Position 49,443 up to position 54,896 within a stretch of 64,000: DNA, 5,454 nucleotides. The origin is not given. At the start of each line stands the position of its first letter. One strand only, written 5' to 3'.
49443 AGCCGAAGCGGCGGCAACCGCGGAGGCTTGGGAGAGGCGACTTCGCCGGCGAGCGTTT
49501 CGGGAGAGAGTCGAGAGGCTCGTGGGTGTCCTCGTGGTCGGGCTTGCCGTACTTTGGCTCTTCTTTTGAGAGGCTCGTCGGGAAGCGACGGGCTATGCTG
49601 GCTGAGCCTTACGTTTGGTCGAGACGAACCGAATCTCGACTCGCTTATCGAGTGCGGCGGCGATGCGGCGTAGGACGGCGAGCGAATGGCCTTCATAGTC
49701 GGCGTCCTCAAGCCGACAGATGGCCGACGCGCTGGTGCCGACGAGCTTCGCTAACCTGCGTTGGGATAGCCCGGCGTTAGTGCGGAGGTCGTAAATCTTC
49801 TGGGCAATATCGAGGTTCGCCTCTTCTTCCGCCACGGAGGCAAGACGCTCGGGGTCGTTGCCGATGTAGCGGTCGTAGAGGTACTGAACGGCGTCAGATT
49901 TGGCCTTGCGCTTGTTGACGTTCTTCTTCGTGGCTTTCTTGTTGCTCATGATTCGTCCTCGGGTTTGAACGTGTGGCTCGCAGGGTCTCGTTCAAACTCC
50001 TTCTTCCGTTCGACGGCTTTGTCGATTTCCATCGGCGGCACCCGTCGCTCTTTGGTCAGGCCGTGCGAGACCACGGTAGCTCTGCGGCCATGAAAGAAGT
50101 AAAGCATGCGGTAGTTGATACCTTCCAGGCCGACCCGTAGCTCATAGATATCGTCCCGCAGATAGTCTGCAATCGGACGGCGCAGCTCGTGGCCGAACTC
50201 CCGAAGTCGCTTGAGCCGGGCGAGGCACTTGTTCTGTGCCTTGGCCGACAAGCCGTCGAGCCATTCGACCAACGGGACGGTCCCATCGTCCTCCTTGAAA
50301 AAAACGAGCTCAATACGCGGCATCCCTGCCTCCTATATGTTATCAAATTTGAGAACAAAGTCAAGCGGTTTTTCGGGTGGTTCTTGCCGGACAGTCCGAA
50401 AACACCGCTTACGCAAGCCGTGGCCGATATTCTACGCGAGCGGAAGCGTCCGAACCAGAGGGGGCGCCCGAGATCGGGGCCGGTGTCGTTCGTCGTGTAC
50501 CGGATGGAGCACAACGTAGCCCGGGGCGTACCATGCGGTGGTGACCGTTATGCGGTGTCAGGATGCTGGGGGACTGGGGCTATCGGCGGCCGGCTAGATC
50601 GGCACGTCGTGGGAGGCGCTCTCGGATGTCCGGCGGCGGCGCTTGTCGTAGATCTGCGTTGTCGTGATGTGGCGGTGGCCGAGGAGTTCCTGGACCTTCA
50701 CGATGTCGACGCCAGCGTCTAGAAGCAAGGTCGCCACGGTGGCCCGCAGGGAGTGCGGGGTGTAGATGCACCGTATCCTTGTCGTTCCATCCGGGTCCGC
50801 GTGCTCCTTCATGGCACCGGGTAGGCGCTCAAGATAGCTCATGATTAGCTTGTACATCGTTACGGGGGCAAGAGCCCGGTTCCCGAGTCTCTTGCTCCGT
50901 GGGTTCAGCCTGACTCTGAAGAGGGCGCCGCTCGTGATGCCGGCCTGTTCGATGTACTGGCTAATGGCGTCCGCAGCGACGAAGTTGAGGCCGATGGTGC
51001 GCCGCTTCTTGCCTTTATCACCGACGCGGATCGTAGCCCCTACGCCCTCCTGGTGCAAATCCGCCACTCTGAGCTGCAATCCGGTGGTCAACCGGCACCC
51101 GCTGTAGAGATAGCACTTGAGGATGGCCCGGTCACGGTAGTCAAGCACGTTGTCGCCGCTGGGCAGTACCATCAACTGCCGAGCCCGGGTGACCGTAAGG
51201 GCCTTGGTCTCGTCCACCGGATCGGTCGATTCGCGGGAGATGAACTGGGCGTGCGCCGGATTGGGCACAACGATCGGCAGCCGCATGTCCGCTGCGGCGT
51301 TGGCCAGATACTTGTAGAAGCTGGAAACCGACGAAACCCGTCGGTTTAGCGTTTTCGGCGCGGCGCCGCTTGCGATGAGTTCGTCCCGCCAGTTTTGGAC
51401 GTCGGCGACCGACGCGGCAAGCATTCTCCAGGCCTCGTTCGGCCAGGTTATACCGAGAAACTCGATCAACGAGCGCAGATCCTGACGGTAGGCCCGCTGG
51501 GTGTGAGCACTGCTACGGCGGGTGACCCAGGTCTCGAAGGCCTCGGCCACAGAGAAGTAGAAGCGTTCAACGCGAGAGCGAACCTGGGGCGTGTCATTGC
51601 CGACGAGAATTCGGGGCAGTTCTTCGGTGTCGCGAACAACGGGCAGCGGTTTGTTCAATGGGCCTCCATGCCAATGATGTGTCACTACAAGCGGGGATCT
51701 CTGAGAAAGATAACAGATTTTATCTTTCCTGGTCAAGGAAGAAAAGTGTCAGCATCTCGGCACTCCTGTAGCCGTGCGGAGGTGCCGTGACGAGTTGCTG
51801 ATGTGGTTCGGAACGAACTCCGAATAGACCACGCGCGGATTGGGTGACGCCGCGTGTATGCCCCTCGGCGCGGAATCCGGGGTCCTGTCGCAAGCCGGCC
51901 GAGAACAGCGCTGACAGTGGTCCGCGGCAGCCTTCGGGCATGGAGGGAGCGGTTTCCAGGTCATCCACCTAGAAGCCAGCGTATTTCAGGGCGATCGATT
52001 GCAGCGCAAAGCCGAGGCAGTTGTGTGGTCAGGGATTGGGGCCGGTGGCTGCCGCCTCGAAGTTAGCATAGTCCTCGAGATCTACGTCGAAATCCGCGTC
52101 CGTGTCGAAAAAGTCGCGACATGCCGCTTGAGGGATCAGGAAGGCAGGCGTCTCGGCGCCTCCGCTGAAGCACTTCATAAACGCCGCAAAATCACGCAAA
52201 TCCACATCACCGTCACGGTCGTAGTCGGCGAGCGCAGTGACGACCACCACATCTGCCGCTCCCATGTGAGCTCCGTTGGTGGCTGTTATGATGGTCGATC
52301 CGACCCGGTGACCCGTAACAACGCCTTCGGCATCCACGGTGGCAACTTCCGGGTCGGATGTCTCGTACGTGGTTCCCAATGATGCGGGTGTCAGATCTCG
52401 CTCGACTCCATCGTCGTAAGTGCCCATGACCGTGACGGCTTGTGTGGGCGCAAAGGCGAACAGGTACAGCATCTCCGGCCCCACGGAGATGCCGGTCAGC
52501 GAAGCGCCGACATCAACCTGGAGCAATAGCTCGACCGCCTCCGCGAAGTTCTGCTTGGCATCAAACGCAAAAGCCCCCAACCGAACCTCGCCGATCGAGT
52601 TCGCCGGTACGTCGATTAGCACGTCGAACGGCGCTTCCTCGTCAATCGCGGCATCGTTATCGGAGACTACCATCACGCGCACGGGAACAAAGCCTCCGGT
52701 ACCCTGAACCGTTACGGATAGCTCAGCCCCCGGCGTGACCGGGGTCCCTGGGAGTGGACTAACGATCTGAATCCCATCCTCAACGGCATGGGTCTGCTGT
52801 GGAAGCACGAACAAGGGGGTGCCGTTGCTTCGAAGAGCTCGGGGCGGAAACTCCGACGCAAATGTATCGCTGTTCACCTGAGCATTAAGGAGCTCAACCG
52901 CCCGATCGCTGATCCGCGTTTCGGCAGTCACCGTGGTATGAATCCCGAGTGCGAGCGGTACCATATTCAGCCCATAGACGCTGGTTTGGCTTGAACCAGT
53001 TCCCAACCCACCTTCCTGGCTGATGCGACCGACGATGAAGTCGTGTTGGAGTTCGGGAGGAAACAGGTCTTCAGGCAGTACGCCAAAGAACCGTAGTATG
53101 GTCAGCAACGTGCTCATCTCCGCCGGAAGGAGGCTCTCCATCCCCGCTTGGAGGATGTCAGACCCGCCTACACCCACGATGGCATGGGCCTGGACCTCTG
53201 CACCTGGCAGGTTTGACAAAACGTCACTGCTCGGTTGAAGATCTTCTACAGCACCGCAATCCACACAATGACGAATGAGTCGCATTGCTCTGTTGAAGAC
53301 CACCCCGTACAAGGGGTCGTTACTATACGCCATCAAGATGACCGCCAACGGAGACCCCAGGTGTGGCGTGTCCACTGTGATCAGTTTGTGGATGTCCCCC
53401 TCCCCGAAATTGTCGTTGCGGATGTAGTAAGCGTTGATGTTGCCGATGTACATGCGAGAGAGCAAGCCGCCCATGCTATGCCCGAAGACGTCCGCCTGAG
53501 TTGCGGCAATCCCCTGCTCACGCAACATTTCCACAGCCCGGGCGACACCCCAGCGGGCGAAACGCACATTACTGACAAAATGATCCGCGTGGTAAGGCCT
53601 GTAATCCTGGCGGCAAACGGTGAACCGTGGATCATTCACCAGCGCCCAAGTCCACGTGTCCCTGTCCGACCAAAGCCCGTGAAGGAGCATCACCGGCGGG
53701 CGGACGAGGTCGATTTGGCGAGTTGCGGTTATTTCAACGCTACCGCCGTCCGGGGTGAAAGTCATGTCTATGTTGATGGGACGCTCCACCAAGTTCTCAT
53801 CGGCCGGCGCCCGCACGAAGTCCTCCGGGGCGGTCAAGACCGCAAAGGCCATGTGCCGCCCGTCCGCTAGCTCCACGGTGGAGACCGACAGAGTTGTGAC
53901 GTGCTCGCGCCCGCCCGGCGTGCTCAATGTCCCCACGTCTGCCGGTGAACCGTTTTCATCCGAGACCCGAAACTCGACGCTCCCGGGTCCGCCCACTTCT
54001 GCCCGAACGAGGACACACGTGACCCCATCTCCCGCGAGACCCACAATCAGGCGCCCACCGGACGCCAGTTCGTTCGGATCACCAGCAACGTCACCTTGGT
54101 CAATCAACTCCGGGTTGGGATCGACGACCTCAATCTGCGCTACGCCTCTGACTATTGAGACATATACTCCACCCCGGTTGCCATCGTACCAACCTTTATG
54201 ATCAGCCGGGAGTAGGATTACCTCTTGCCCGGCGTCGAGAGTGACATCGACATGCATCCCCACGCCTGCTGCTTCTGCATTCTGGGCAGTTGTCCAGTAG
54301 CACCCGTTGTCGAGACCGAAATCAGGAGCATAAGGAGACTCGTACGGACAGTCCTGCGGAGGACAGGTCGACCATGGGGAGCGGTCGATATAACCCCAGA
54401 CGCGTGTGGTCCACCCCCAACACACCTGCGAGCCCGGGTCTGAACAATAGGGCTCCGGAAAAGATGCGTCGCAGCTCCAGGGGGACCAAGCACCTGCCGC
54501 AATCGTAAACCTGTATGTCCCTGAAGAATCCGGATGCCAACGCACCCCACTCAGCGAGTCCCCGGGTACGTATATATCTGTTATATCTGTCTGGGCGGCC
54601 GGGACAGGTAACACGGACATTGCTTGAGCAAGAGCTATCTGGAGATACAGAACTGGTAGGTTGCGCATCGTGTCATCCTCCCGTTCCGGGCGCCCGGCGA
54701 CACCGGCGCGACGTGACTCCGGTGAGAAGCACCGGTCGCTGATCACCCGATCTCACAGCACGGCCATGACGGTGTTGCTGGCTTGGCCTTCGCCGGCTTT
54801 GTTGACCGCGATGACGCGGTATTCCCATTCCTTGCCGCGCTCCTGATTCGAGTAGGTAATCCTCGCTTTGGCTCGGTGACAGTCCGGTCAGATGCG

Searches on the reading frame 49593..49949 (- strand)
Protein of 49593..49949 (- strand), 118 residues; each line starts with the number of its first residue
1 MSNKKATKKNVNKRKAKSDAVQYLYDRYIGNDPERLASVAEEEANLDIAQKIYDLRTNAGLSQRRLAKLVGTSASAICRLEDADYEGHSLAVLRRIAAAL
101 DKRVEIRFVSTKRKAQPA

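Call 17: search_protein_families(library=pfam, proteins=[window:49593-49949:-], max_evalue=0.01)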
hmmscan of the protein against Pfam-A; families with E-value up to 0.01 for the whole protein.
window:49593-49949:- (118 aa): 6 families
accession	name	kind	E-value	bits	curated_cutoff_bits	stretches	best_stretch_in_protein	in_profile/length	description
PF13744.12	HTH_37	-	2.1e-07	31.1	27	1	40-107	11-78/80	Helix-turn-helix domain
PF13560.12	HTH_31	-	3.3e-07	31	27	1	54-100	8-54/64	Helix-turn-helix domain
PF01381.28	HTH_3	-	2.5e-05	24.7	23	1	52-103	1-51/55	Helix-turn-helix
PF12844.13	HTH_19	-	0.0015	18.9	30.2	1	50-98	2-49/64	Helix-turn-helix domain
PF13936.12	HTH_38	-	0.0042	17.2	27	0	51-79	12-39/44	Helix-turn-helix domain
PF13443.12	HTH_26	-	0.0077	16.9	22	0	59-101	9-51/63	Cro/C1-type HTH DNA-binding domain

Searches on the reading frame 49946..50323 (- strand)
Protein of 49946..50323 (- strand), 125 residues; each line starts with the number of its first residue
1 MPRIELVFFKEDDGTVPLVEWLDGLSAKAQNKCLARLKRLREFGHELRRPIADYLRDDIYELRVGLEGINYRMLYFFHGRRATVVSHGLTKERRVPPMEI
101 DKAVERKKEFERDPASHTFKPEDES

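Call 17: search_protein_families(library=pfam, proteins=[window:49946-50323:-], max_evalue=0.01)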
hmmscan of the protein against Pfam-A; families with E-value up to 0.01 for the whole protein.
window:49946-50323:- (125 aa): 1 family
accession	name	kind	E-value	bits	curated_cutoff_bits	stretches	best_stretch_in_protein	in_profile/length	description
PF05973.20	Gp49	-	2.4e-18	66.4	23.9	1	20-108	1-90/90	Phage derived protein Gp49-like (DUF891)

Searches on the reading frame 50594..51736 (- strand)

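Call 17: search_protein_families(library=pfam, proteins=[window:50594-51736:-], max_evalue=0.01)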
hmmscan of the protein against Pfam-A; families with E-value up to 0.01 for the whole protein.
window:50594-51736:- (380 aa): 2 families
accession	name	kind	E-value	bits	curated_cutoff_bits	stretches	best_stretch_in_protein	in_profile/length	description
PF00589.27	Phage_integrase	-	5e-19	69.2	27.1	1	180-365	3-167/172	Phage integrase family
PF02899.23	Phage_int_SAM_1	-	2.5e-12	47.3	22.3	1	70-145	9-80/83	Phage integrase, N-terminal SAM-like domain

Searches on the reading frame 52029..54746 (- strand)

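Call 17: search_protein_families(library=pfam, proteins=[window:52029-54746:-], max_evalue=0.01)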
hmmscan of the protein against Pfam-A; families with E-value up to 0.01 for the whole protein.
window:52029-54746:- (905 aa): 6 families
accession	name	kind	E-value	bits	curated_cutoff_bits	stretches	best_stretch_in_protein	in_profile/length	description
PF02368.24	Big_2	-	5.3e-07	29.9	22.8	1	786-831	29-75/79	Bacterial Ig-like domain (group 2)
PF05057.20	DUF676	-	9.1e-06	25.8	20.3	1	417-465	79-128/217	Putative serine esterase (DUF676)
PF07819.20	PGAP1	-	1.9e-05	25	24.3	1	403-468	78-135/233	PGAP1-like alpha/beta domain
PF00561.26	Abhydrolase_1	-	7.6e-05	22.9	25.8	1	350-435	1-88/245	alpha/beta hydrolase fold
PF02450.21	LCAT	-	0.0021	17.8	21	1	415-477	120-177/392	Lecithin:cholesterol acyltransferase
PF22359.2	Big-like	-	0.0065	17.1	27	0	793-825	4-36/48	Bacterial Ig-like domain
